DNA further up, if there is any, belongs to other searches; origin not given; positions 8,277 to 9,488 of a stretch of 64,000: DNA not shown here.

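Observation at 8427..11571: Oxidoreductase, aminotransferase and an inverted lpxB form a plus-strand operon inside the lpx cluster, suggesting diamino-glucose lipid A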

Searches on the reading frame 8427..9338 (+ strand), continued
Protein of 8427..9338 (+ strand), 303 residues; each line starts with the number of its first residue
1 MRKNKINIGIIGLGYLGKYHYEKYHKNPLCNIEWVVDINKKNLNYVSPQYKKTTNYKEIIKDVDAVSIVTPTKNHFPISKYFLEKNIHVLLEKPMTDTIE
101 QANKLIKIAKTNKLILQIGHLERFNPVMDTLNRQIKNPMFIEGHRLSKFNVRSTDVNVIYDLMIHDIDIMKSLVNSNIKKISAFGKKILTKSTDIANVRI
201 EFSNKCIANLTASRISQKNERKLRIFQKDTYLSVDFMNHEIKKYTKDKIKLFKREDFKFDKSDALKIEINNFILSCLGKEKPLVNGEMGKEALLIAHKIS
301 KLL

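Call 59: search_protein_families(library=pfam, max_evalue=0.00001, proteins=[L007:83-871:+, L007:877-1512:+, L007:1496-2113:+, L007:2103-2942:+, L007:2932-3708:-, L007:3959-4603:-, L007:7833-8306:+, L007:8883-9749:+, L007:9751-10626:+, L007:10623-10982:+])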
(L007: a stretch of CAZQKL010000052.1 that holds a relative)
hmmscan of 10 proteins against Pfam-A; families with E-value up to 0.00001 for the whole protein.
L007:83-871:+ (262 aa): 2 families
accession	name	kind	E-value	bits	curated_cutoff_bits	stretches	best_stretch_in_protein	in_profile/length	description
PF00378.25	ECH_1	-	3.1e-41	141.8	27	1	10-262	2-249/251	Enoyl-CoA hydratase/isomerase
PF16113.10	ECH_2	-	8.3e-26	91.7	27.2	1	15-191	2-176/335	Enoyl-CoA hydratase/isomerase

L007:877-1512:+ (211 aa): 1 family
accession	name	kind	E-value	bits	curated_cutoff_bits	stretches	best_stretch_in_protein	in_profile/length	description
PF12945.12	PilZNR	-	1.7e-06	28.5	23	1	6-92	2-85/85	Flagellar protein YcgR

L007:1496-2113:+ (205 aa): 2 families
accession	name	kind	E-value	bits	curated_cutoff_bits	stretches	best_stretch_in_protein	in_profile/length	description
PF01121.26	CoaE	-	7.5e-57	192.4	27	1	8-188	2-179/180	Dephospho-CoA kinase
PF13238.12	AAA_18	-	2.7e-06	28.3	29.4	0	11-153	3-112/128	AAA domain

L007:2103-2942:+ (279 aa): 1 family
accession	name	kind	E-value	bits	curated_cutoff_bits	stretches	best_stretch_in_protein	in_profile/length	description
PF04909.20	Amidohydro_2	-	7.2e-25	88.7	26.4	1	3-279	1-289/289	Amidohydrolase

L007:2932-3708:- (258 aa): 1 family
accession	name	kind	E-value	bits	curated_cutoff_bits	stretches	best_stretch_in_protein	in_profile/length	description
PF00793.26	DAHP_synth_1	-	1.1e-63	215.1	25.5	1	11-255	19-260/270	DAHP synthetase I family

L007:3959-4603:- (214 aa): 2 families
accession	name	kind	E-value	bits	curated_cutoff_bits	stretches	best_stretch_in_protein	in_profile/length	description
PF01596.23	Methyltransf_3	-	5.5e-23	81.8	22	1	31-213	27-203/204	O-methyltransferase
PF13578.12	Methyltransf_24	-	1.7e-07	32.5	26.3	1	54-160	2-105/105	Methyltransferase domain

L007:7833-8306:+ (157 aa): 1 family
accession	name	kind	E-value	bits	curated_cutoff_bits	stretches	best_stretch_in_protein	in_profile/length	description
PF02001.22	DUF134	-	1.3e-29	103.1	27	1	8-101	5-96/98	Protein of unknown function DUF134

L007:8883-9749:+ (288 aa): 10 families
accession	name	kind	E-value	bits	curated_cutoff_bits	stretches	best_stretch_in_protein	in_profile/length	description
PF10609.15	ParA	-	3.4e-14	53.3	27.1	1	5-62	2-60/246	NUBPL iron-transfer P-loop NTPase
PF01656.29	CbiA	-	7.7e-13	48.9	25.4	1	9-262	1-123/125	CobQ/CobB/MinD/ParA nucleotide binding domain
PF00037.32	Fer4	-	2.8e-12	46.3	21.1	1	71-90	4-23/24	4Fe-4S binding domain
PF14697.11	Fer4_21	-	5.8e-08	33.2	35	1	72-118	5-56/59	4Fe-4S dicluster domain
PF12838.12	Fer4_7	-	9e-08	32.9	27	1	74-118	1-52/52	4Fe-4S dicluster domain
PF13614.12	AAA_31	-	9.6e-08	32.6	27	0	8-65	3-62/177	AAA domain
PF12837.12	Fer4_6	-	2.3e-07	30.9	25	0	69-90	3-24/24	4Fe-4S binding domain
PF13237.11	Fer4_10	-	3.9e-07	30.3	25.5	0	99-131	4-37/53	4Fe-4S dicluster domain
PF13484.11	Fer4_16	-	2.1e-06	28.9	30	0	104-122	2-20/66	4Fe-4S double cluster binding domain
PF12797.12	Fer4_2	-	9.5e-06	25.7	24.5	0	70-85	5-20/22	4Fe-4S binding domain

L007:9751-10626:+ (291 aa): 8 families
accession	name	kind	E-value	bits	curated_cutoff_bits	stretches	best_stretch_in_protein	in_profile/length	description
PF10609.15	ParA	-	8.8e-14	51.9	27.1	0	151-276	98-236/246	NUBPL iron-transfer P-loop NTPase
PF01656.29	CbiA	-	4.8e-12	46.4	25.4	1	4-264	1-122/125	CobQ/CobB/MinD/ParA nucleotide binding domain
PF00037.32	Fer4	-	1.3e-09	37.9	21.1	0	64-85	3-24/24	4Fe-4S binding domain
PF12837.12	Fer4_6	-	6.3e-07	29.5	25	0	64-84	4-24/24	4Fe-4S binding domain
PF12838.12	Fer4_7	-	1.1e-06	29.4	27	1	68-112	1-52/52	4Fe-4S dicluster domain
PF14697.11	Fer4_21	-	2.6e-06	27.9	35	1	63-113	2-57/59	4Fe-4S dicluster domain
PF13187.11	Fer4_9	-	5.9e-06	26.7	27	0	68-113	1-52/52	4Fe-4S dicluster domain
PF13614.12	AAA_31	-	8.3e-06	26.3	27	0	3-97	3-94/177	AAA domain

L007:10623-10982:+ (119 aa): 1 family
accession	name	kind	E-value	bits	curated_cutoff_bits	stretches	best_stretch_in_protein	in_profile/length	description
PF02579.22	Nitro_FeMo-Co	-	3.2e-24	85.5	26.3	1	13-103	2-93/94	Dinitrogenase iron-molybdenum cofactor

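Call 84: search_solved_structures(query=A2, max_evalue=10)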
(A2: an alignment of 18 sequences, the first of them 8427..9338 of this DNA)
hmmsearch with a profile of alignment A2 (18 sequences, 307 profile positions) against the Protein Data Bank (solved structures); distinct sequences matched with E-value up to 10: 98 (the best 60 are shown).
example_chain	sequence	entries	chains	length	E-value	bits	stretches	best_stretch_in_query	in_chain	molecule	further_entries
7bvj_A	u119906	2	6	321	2.2e-61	211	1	7-302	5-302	Oxidoreductase, NAD-binding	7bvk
3ezy_A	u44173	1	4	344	3.1e-24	89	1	6-300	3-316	Dehydrogenase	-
3ec7_A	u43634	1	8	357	4.6e-17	65.4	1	6-185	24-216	Putative Dehydrogenase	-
3uuw_A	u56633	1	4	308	3.6e-16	62.5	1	4-182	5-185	Putative oxidoreductase with NAD(P)-binding Rossmann-fold domain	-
3cea_A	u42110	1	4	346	5.6e-16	61.9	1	2-302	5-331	Myo-inositol 2-dehydrogenase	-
4mkx_A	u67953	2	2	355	6.5e-16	61.7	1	1-187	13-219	Inositol dehydrogenase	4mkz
4n54_A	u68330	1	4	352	5.8e-15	58.5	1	4-187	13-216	Inositol dehydrogenase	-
1tlt_A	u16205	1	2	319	7.8e-15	58.1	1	1-148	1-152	PUTATIVE OXIDOREDUCTASE (VIRULENCE FACTOR mviM HOMOLOG)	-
9azo_A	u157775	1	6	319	2.7e-14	56.4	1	4-158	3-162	PmdC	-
3e18_A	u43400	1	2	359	3.2e-13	52.8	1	1-193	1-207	oxidoreductase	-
3mz0_A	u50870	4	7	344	7.3e-13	51.6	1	6-184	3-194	Inositol 2-dehydrogenase/D-chiro-inositol 3-dehydrogenase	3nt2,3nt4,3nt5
3hnp_A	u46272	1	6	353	9.9e-13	51.2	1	6-126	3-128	Oxidoreductase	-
7xr9_A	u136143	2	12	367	1.2e-12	50.9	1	4-135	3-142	DgpA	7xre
4fb5_A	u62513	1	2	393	1.3e-12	50.8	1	4-139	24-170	Probable oxidoreductase protein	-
4mie_A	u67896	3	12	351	4.1e-12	49.2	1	6-180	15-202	Inositol 2-dehydrogenase/D-chiro-inositol 3-dehydrogenase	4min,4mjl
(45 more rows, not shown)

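Call 89: predict_structure(alignment_id=A2)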
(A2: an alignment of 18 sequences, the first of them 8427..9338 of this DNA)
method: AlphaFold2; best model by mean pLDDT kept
length: 303 residues; sequences in the alignment: 18
mean_pLDDT: 85.6   pTM: 0.83
mean pLDDT of the five models: 85.6, 71.3, 68.1, 67.6, 66.2
residues with pLDDT >= 90: 136; 70-90: 134; 50-70: 31; < 50: 2
segments of 3 or more residues with pLDDT < 50: none
pLDDT, mean of each block of 10 residues (from residue 1): 80 80 92 91 88 83 86 80 94 83 96 91 84 92 82 59 79 91 77 81 95 79 93 91 86 89 84 93 88 83 82
secondary structure, 60 per line:
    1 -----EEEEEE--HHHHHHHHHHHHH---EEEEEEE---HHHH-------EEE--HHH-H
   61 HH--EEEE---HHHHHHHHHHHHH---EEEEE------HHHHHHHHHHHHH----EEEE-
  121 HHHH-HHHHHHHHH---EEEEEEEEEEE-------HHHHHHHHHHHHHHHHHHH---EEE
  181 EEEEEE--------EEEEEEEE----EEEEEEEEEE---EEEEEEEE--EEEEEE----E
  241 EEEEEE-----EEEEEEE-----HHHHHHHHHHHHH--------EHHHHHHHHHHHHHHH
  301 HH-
elements in order: E6-11 H14-26 E30-36 H40-43 E51-53 E65-68 H72-84 E88-92 H99-111 E116-119 H121-124 H126-134 E138-148 H156-174 E178-186 E195-202 E207-216 E220-227 E230-235 E240-246 E252-258 H264-276 H286-302

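Call 91: fold_search(model_id=the predicted structure, library=pdb)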
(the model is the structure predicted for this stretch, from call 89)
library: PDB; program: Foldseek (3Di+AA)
matches with E <= 10: 1677; with E <= 0.001: 548
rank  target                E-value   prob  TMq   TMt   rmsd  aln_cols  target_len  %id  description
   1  7bvj_A                2.3e-32  1.00  0.91  0.89   2.3       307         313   32  UDP-N-acetylglucosamine 3-dehydrogenase GnnA from Acidithiobacillus ferrooxidans (P21) (released 2020-12-02)
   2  7bvj_D                7.7e-32  1.00  0.90  0.91   2.0       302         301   32  UDP-N-acetylglucosamine 3-dehydrogenase GnnA from Acidithiobacillus ferrooxidans (P21) (released 2020-12-02)
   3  7bvj_C                1.2e-31  1.00  0.91  0.91   2.1       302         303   32  UDP-N-acetylglucosamine 3-dehydrogenase GnnA from Acidithiobacillus ferrooxidans (P21) (released 2020-12-02)
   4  7bvj_B                2.0e-30  1.00  0.89  0.90   2.1       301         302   32  UDP-N-acetylglucosamine 3-dehydrogenase GnnA from Acidithiobacillus ferrooxidans (P21) (released 2020-12-02)
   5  7bvk_A                3.4e-30  1.00  0.90  0.91   2.0       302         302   32  UDP-N-acetylglucosamine 3-dehydrogenase GnnA from Acidithiobacillus ferrooxidans (P212121) (released 2020-12-02)
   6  7x1x_A                4.5e-23  1.00  0.84  0.76   4.0       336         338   14  Crystal Structure of cis-4,5-dihydrodiol phthalate dehydrogenase in complex with NAD+ (released 2022-09-14)
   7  3ezy_A                5.0e-23  1.00  0.83  0.75   6.1       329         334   21  Crystal structure of probable dehydrogenase TM_0414 from Thermotoga maritima (released 2009-01-13)
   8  9m37_A                1.0e-22  1.00  0.85  0.79   3.6       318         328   16  Crystal structure of the DgpA2 protein from P581a bound to homoorientin (released 2026-03-04)
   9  5yab_A                1.2e-22  1.00  0.87  0.72   3.3       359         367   17  Crystal structure of scyllo-inositol dehydrogenase with L-glucose dehydrogenase activity (released 2018-05-23)
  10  6ktj_B                1.3e-22  1.00  0.86  0.73   3.3       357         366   16  Crystal structure of scyllo-inositol dehydrogenase R178A mutant, apo-form, from Paracoccus laeviglucosivorans (released 2019-12-25)
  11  7x2y_B                1.3e-22  1.00  0.85  0.76   3.1       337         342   12  Crystal Structure of cis-4,5-dihydrodiol phthalate dehydrogenase in complex with NAD+ and 3-Hydroxybenzoate (released 2022-09-14)
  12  7x2y_A                1.3e-22  1.00  0.84  0.75   4.0       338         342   14  Crystal Structure of cis-4,5-dihydrodiol phthalate dehydrogenase in complex with NAD+ and 3-Hydroxybenzoate (released 2022-09-14)
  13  3ezy_B                1.6e-22  1.00  0.83  0.76   5.7       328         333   21  Crystal structure of probable dehydrogenase TM_0414 from Thermotoga maritima (released 2009-01-13)
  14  3db2_A                1.7e-22  1.00  0.87  0.76   3.2       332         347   15  Crystal structure of a putative nadph-dependent oxidoreductase (dhaf_2064) from desulfitobacterium hafniense dcb-2 at  (released 2008-06-24)
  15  3cea_A                2.1e-22  1.00  0.80  0.72   6.2       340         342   18  Crystal structure of myo-inositol 2-dehydrogenase (NP_786804.1) from Lactobacillus plantarum at 2.40 A resolution (released 2008-03-11)
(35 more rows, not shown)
